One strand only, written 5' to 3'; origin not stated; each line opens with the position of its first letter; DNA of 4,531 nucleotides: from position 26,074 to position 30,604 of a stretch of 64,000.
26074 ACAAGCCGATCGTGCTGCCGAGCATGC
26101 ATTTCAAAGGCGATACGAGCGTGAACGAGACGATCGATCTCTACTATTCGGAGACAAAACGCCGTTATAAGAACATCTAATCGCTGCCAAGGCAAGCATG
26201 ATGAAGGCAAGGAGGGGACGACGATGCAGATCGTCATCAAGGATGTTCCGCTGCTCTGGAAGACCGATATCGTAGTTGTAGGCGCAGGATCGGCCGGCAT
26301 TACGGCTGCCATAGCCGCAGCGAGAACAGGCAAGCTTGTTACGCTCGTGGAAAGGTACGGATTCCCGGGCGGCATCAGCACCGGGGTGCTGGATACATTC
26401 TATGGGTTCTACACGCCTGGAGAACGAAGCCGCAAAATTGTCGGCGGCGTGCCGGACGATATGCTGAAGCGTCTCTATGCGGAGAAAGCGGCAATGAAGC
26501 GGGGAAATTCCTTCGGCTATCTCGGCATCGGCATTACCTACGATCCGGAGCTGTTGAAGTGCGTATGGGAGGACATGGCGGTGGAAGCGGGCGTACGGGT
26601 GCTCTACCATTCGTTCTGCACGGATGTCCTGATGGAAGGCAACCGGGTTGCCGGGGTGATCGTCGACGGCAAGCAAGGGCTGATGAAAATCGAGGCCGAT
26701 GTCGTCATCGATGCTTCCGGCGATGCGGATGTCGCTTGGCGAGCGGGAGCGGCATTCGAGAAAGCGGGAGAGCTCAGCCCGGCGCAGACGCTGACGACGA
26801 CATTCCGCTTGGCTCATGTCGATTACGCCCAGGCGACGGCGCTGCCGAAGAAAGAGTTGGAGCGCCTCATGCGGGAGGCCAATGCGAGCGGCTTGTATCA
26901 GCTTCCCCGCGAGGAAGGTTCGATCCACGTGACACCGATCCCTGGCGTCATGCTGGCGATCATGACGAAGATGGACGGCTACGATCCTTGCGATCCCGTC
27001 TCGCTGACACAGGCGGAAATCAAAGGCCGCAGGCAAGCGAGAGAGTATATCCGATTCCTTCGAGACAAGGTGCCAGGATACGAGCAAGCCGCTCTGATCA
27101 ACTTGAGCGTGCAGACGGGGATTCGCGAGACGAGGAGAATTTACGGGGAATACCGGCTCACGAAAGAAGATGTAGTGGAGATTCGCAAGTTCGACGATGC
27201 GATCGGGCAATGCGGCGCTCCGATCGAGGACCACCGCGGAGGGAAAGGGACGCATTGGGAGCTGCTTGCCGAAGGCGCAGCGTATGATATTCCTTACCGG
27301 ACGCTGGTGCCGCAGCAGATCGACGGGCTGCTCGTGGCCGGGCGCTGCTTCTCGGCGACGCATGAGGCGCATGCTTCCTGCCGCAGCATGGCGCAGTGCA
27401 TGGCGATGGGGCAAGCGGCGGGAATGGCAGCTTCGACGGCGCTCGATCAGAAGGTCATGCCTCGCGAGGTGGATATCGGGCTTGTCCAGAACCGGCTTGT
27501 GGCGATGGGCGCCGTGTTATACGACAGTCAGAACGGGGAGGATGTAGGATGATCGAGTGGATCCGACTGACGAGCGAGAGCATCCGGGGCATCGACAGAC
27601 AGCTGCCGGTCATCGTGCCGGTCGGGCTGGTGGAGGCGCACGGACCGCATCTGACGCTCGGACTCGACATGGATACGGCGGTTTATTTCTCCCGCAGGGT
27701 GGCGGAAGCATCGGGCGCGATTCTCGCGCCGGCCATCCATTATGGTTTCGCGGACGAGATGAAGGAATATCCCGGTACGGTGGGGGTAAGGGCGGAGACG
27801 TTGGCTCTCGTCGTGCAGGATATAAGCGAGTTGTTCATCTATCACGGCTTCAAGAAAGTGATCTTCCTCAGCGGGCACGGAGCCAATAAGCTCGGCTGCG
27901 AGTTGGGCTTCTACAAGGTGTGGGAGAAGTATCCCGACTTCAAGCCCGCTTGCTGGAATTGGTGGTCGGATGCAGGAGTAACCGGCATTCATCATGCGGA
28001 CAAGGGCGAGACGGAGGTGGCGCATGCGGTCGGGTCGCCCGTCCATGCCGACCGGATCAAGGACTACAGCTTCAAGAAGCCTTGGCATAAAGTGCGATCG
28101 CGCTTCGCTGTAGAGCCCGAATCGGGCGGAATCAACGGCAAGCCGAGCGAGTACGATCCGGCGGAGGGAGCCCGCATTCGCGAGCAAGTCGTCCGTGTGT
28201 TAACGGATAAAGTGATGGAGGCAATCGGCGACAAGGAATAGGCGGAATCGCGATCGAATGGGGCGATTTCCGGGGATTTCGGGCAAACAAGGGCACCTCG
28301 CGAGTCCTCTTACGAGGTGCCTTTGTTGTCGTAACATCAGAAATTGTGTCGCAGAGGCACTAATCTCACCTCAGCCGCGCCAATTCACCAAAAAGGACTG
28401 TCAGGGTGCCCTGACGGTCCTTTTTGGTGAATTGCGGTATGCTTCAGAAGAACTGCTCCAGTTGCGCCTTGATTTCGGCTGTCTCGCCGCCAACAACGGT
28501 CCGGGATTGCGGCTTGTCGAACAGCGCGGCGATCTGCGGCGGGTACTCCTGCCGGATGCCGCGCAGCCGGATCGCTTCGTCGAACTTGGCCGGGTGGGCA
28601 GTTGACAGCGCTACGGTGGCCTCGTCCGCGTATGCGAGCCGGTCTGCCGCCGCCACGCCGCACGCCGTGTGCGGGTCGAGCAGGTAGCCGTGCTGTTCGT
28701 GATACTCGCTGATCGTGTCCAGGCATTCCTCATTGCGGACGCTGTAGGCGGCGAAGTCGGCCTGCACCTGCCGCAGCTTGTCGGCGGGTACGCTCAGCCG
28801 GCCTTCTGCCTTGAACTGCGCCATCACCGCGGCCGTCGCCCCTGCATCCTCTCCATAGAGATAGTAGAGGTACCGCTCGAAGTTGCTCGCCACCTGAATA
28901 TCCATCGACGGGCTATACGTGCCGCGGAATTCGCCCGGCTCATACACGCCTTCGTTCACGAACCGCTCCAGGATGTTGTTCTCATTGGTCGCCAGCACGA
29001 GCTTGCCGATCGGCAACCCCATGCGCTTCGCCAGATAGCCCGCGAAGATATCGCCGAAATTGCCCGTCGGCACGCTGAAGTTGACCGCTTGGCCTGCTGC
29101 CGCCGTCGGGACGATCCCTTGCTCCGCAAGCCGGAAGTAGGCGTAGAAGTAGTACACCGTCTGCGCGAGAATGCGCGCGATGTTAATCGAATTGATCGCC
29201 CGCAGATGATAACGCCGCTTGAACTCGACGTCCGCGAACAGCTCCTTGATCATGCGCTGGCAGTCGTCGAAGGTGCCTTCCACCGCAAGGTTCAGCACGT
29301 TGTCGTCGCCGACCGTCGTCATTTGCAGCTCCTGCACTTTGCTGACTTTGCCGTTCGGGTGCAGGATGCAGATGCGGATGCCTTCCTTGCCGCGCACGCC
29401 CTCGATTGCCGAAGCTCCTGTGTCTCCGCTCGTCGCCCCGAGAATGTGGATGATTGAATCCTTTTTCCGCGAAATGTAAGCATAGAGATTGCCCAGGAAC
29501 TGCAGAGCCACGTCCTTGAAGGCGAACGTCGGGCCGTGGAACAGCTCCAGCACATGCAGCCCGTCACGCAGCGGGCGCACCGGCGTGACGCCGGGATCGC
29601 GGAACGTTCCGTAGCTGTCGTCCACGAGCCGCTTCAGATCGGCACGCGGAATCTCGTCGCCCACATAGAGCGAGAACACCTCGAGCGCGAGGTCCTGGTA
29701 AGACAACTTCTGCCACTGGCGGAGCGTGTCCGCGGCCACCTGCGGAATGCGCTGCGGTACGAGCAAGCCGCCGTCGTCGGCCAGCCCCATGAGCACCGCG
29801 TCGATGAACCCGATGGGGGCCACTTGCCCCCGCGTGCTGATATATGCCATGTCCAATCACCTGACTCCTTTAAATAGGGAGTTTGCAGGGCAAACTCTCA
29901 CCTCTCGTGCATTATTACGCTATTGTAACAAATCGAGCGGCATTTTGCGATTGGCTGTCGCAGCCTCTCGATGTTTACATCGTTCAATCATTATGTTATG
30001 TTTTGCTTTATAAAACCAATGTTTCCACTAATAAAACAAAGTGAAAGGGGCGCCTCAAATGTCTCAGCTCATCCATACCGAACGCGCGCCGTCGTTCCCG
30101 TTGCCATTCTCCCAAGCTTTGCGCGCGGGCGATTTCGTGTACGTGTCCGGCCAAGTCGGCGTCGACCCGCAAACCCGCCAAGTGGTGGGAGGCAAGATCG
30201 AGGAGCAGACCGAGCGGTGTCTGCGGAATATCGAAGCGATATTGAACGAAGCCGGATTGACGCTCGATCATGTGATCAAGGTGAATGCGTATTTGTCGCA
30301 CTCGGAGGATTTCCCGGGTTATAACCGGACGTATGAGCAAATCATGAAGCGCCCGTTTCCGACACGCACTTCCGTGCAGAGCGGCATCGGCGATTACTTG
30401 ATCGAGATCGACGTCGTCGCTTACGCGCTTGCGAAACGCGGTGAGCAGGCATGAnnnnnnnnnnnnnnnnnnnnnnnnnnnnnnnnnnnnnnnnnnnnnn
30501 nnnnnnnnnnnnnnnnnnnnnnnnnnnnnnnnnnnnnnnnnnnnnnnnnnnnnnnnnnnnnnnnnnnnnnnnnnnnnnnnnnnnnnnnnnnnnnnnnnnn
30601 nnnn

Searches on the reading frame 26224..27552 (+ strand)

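Call 31: search_protein_families(library=pfam, proteins=[window:26224-27552:+], max_evalue=0.00001)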
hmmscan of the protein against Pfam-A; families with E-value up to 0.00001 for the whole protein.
window:26224-27552:+ (442 aa): 3 families
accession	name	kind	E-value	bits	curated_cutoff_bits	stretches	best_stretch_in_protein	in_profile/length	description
PF12831.13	FAD_oxidored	-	5.7e-116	388.7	27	1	15-425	1-416/416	FAD dependent oxidoreductase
PF01266.30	DAO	-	2.7e-10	40.8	27.9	1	15-54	1-44/353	FAD dependent oxidoreductase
PF00890.30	FAD_binding_2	-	2.8e-08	33.8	20.4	0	15-46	1-32/414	FAD binding domain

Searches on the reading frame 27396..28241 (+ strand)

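Call 31: search_protein_families(library=pfam, proteins=[window:27396-28241:+], max_evalue=0.00001)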
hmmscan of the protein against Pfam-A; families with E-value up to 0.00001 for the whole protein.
window:27396-28241:+ (281 aa): 1 family
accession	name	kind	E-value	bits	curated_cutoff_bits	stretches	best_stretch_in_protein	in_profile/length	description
PF02633.19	Creatininase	-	3.2e-38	131.9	31.3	1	59-270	4-235/238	Creatinine amidohydrolase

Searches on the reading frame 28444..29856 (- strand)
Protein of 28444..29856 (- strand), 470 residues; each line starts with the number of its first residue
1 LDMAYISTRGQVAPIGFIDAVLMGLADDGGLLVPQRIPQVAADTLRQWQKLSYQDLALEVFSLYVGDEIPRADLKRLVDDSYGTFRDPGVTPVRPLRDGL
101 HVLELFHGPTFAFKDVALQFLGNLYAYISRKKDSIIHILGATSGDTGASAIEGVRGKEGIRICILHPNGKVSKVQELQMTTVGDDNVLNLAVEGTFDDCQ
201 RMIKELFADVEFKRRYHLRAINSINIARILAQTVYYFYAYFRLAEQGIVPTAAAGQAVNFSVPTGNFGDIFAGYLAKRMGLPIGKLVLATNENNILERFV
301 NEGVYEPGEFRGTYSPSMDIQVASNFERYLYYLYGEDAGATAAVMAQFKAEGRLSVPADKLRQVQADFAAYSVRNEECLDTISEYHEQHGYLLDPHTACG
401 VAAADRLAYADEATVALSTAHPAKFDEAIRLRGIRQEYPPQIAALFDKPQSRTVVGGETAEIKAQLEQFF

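Call 31: search_protein_families(library=pfam, proteins=[window:28444-29856:-], max_evalue=0.00001)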
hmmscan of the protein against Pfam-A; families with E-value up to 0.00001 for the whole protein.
window:28444-29856:- (470 aa): 3 families
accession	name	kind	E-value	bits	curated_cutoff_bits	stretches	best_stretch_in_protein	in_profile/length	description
PF14821.11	Thr_synth_N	-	8.1e-30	103.2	25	1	5-82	2-79/79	Threonine synthase N terminus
PF00291.31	PALP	-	4.9e-19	69.2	35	1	102-330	26-230/295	Pyridoxal-phosphate dependent enzyme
PF24857.1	THR4_C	-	3.8e-08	33.8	27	1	397-430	1-38/85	Threonine synthase, C-terminal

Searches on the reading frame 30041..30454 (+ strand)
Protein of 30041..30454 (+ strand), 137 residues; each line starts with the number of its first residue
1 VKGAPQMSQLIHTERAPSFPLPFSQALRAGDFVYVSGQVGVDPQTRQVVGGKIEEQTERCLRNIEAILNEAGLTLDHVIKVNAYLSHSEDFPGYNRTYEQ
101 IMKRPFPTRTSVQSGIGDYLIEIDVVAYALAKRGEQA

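Call 31: search_protein_families(library=pfam, proteins=[window:30041-30454:+], max_evalue=0.00001)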
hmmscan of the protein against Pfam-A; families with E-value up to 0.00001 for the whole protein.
window:30041-30454:+ (137 aa): 1 family
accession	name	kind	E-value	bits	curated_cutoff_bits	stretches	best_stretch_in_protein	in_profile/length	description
PF01042.26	Ribonuc_L-PSP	-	1.3e-28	99.9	27.3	1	15-128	3-120/121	Endoribonuclease L-PSP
